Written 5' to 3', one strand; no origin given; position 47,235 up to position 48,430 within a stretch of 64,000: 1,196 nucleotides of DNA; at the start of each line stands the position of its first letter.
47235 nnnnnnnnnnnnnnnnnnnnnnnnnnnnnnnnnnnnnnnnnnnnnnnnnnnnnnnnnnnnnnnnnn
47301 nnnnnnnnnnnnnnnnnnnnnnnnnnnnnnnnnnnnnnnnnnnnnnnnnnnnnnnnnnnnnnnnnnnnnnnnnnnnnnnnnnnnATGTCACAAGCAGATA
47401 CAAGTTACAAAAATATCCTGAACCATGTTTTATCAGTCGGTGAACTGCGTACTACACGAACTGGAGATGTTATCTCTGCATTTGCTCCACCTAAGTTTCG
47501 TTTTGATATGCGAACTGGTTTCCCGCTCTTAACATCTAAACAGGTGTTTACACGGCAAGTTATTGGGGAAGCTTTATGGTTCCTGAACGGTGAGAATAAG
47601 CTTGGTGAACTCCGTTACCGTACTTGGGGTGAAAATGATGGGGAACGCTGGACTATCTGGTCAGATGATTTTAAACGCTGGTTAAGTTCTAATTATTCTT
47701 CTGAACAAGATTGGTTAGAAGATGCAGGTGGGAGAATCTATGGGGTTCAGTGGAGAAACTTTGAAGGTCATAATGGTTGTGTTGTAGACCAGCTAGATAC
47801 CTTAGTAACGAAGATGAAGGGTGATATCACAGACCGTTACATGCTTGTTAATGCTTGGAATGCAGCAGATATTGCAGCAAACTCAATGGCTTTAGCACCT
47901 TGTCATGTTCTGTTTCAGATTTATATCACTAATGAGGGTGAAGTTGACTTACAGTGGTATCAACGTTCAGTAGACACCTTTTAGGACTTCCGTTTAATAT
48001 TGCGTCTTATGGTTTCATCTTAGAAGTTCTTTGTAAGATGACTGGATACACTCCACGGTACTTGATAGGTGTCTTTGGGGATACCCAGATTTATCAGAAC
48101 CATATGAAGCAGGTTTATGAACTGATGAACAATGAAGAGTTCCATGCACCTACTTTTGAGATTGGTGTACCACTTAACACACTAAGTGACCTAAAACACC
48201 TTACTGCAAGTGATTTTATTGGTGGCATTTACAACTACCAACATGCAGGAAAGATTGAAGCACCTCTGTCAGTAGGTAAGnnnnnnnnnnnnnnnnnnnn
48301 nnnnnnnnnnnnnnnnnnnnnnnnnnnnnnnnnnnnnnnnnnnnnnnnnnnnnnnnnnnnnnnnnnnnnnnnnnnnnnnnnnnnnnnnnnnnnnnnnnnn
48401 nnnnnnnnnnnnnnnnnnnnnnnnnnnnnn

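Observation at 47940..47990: thyA frameshift localised to one missing T in a T-run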

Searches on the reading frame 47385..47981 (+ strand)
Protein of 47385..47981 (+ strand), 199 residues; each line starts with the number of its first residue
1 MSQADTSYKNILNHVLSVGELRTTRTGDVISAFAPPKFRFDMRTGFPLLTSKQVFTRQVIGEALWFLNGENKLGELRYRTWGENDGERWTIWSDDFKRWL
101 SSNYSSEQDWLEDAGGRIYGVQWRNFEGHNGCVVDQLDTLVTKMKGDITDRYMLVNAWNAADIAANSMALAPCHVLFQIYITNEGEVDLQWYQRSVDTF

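Call 4: search_protein_families(library=pfam, proteins=[window:47385-47981:+])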
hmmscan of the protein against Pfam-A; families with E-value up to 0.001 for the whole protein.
window:47385-47981:+ (199 aa): 1 family
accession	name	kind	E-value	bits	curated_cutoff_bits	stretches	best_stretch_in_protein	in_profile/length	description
PF00303.24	Thymidylat_synt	-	5.3e-46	157.4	24.3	1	7-199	2-173/266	Thymidylate synthase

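Call 19: find_encoding_contigs(protein=window:47385-47981:+, flank=3000, max_places=6)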
Protein window:47385-47981:+ (199 aa): no gene with exactly this product is on record in the collection.

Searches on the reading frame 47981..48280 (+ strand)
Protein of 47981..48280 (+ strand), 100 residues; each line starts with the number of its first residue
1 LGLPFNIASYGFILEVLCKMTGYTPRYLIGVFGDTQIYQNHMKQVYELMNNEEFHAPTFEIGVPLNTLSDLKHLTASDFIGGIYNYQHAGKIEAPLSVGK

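Call 4: search_protein_families(library=pfam, proteins=[window:47981-48280:+])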
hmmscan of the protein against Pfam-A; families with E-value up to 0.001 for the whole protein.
window:47981-48280:+ (100 aa): 1 family
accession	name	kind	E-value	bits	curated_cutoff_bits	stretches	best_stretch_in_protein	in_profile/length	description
PF00303.24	Thymidylat_synt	-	5.1e-19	68.9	24.3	1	1-98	174-266/266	Thymidylate synthase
